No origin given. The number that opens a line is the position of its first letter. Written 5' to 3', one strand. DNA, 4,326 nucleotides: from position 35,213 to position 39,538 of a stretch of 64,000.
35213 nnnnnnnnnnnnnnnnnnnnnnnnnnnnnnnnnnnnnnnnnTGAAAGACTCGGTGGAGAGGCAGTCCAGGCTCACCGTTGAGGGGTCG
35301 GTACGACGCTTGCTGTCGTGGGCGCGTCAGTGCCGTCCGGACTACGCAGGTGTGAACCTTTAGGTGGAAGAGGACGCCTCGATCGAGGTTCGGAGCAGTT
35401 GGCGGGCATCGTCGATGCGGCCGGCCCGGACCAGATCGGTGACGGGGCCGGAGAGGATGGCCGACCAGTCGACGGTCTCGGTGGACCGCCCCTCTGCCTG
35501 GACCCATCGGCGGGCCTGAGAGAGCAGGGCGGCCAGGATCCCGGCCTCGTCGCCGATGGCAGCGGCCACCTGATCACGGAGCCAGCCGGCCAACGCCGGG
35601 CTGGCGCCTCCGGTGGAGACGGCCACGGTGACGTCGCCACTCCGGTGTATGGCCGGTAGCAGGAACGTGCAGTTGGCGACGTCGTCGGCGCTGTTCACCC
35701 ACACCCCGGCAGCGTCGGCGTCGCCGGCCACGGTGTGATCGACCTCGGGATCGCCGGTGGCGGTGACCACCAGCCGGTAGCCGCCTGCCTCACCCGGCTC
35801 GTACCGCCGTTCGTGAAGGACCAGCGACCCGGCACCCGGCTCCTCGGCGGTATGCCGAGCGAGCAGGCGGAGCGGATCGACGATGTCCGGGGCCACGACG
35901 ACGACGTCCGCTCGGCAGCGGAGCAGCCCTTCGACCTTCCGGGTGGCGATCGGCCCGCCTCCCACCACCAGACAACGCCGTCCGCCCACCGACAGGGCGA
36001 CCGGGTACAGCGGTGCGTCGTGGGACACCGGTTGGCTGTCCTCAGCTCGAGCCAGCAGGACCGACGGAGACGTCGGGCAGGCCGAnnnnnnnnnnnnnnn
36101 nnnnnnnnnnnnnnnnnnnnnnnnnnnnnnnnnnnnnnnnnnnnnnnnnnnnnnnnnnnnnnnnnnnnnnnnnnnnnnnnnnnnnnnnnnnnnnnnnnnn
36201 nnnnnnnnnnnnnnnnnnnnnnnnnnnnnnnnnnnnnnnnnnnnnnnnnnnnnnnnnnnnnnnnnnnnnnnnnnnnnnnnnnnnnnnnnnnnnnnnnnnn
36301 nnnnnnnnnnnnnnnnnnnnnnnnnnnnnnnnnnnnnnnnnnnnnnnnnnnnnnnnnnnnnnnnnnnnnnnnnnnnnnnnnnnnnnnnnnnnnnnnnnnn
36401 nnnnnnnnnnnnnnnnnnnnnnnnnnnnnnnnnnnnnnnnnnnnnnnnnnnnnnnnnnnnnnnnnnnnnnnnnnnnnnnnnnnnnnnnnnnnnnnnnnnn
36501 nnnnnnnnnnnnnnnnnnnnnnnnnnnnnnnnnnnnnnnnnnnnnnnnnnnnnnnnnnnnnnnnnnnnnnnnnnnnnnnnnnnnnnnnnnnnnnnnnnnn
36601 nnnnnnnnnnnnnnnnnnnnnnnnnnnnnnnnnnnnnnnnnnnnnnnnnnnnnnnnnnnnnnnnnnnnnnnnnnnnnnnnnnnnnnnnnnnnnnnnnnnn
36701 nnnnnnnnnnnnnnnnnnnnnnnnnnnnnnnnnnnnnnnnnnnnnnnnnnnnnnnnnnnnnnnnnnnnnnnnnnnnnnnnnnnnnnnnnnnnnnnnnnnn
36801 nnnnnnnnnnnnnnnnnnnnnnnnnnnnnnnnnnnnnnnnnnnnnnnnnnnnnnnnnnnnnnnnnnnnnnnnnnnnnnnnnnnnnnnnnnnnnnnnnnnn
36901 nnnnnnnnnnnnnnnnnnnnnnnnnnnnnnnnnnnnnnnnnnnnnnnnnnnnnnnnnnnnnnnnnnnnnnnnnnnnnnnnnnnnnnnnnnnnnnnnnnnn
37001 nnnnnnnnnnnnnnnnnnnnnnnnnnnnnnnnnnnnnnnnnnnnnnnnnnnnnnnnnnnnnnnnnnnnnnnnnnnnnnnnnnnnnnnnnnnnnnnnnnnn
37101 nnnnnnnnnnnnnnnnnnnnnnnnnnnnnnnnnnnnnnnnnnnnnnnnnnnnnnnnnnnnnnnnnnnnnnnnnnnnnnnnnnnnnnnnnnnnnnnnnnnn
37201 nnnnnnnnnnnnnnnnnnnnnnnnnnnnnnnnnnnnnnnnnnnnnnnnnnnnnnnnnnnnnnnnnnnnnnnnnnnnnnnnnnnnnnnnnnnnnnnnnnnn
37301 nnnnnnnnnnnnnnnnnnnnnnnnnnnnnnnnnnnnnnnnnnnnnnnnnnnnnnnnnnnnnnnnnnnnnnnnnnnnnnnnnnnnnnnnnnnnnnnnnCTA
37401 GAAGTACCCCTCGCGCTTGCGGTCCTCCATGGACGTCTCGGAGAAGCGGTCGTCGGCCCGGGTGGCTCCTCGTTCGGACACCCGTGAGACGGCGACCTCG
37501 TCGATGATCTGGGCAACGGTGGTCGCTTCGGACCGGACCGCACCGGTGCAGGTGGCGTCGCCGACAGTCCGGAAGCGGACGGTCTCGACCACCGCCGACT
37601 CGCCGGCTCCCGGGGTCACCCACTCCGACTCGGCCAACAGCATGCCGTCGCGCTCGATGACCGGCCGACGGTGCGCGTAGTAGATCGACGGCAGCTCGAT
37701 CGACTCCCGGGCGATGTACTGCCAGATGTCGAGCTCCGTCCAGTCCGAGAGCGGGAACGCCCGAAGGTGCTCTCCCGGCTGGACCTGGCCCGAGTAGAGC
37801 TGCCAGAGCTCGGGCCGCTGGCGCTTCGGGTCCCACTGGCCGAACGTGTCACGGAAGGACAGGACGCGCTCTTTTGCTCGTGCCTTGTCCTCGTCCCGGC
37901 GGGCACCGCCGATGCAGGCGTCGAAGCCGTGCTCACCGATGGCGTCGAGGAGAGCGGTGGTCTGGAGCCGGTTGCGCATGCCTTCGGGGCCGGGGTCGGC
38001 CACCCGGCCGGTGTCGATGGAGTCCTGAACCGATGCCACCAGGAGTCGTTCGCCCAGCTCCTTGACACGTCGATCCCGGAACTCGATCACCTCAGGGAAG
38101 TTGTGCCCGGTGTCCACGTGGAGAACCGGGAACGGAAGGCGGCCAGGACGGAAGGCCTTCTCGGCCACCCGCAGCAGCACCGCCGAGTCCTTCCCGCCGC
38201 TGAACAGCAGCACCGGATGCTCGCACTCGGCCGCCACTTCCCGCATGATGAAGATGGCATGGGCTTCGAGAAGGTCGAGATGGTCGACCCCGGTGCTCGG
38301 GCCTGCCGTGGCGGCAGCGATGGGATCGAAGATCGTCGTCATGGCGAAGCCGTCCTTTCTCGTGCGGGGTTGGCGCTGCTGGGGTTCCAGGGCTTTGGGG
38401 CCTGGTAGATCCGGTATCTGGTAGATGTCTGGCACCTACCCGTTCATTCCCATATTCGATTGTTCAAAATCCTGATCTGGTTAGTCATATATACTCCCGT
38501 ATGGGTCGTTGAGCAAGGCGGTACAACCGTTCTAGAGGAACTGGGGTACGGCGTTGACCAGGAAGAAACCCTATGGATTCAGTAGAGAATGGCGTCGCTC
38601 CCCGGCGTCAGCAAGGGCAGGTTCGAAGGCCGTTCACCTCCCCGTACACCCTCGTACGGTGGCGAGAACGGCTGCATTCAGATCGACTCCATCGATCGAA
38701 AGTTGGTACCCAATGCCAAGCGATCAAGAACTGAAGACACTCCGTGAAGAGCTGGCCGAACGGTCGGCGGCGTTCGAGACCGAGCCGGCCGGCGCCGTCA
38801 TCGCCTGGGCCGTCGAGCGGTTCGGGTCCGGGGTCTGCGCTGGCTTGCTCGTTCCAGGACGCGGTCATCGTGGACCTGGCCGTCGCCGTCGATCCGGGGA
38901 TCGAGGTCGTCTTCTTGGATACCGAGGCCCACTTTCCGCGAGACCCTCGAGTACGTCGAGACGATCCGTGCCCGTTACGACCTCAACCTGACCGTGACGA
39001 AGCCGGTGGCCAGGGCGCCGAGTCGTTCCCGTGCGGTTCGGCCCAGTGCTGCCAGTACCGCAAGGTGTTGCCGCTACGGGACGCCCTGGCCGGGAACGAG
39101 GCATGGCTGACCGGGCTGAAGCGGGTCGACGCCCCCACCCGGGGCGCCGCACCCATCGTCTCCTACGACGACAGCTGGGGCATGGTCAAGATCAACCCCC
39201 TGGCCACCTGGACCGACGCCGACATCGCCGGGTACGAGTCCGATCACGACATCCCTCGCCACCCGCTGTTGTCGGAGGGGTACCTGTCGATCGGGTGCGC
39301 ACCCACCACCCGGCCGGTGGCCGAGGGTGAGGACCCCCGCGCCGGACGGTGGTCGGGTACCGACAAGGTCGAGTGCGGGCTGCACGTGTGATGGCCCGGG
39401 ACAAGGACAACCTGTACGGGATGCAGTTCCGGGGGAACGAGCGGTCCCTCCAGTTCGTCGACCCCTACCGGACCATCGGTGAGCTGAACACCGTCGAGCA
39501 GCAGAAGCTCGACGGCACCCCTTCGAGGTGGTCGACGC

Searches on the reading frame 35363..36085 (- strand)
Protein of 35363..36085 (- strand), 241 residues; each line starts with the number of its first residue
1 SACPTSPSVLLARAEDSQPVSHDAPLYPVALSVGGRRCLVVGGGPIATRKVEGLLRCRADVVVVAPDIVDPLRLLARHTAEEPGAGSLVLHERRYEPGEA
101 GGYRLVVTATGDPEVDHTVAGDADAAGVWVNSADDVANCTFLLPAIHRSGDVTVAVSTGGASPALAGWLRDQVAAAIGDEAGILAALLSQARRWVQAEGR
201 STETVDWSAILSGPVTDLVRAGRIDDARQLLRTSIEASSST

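Call 47: search_protein_families(library=pfam, proteins=[window:35363-36085:-], max_evalue=0.001)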
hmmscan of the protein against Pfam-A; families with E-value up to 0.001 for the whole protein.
window:35363-36085:- (241 aa): 3 families
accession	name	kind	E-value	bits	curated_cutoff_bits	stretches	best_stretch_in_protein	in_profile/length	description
PF13241.12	NAD_binding_7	-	2e-26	93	22.1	1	29-145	1-104/104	Putative NAD(P)-binding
PF14824.11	Sirohm_synth_M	-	1.1e-07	31.7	25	1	150-175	2-27/28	Sirohaem biosynthesis protein central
PF10414.14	CysG_dimeriser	-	4.2e-05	23.6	23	0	207-233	30-56/58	Sirohaem synthase dimerisation region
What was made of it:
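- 35360..36028 (-): siroheme synthase (precorrin-2 dehydrogenase/ferrochelatase type). Pfam NAD_binding_7, Sirohm_synth_M and CysG_dimeriser (call 47).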

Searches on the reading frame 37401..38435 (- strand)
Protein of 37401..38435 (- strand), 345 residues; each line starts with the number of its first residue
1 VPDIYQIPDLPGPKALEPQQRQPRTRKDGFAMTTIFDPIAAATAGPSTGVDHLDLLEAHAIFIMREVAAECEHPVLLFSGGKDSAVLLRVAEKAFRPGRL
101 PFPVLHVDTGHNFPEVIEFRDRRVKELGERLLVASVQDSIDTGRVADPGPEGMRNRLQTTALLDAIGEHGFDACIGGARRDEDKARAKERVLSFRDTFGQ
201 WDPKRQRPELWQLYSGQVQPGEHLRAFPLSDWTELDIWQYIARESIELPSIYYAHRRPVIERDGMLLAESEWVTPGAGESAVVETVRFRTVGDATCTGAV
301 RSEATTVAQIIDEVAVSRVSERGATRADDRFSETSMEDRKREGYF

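Call 47: search_protein_families(library=pfam, proteins=[window:37401-38435:-], max_evalue=0.001)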
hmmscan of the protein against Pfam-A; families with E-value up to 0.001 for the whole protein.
window:37401-38435:- (345 aa): 1 family
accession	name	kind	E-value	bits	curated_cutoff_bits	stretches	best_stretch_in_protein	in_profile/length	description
PF01507.26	PAPS_reduct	-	8e-41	140.4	22.5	1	74-298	2-174/175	Phosphoadenosine phosphosulfate reductase domain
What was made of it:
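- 37398..38435 (-): cysD (sulfate adenylyltransferase small subunit), divergent from cysH. Pfam PAPS_reduct E 8e-41 over 345 aa (call 47), followed by cysN.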

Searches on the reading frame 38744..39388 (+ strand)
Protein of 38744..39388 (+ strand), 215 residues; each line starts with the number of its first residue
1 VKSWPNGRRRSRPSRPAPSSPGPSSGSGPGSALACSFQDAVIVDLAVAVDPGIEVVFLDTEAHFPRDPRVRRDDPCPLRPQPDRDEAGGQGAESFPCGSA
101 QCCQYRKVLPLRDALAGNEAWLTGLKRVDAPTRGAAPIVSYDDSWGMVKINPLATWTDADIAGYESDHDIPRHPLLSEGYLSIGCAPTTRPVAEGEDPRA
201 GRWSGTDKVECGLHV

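Call 7: search_protein_families(library=pfam, proteins=[window:38744-39388:+], max_evalue=0.01)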
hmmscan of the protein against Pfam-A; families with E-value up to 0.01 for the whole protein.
window:38744-39388:+ (215 aa): 1 family
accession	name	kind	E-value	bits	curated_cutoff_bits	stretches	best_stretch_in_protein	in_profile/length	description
PF01507.26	PAPS_reduct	-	2.4e-30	106.3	22.5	1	36-191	7-175/175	Phosphoadenosine phosphosulfate reductase domain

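Call 8: search_protein_families(library=ncbifam, proteins=[window:38744-39388:+], max_evalue=0.01)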
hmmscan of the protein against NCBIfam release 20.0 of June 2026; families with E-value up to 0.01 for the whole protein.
window:38744-39388:+ (215 aa): 6 families
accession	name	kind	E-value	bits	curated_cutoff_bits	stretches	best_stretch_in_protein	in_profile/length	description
NF002537.0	PRK02090.1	equivalog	4.8e-55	186.8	154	2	99-215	123-239/244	phosphoadenylyl-sulfate reductase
TIGR02055.1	APS_reductase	subfamily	2.4e-48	164.5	235.3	1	36-213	3-194/194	adenylylsulfate reductase, thioredoxin dependent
TIGR00434.1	cysH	subfamily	8.9e-39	133.6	165.1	1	99-214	96-213/214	phosophoadenylyl-sulfate reductase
TIGR02057.1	PAPS_reductase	equivalog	5.4e-32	111.5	254.2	1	105-214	113-224/224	phosphoadenosine phosphosulfate reductase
TIGR00424.1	APS_reduc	equivalog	1.2e-22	80.2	553.2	1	98-214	196-323/464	5'-adenylylsulfate reductase, thioredoxin-independent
NF006351.0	PRK08576.1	equivalog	3.5e-05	22.6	290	1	95-186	306-399/436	hypothetical protein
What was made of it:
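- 38713..39391 (+): cysH (APS/PAPS reductase); the frame is broken by 3 single-base indels at about 38837, 38940 and 39011. Pfam PAPS_reduct E 2.4e-30 and NCBIfam phosphoadenylyl-sulfate reductase (calls 7, 8).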
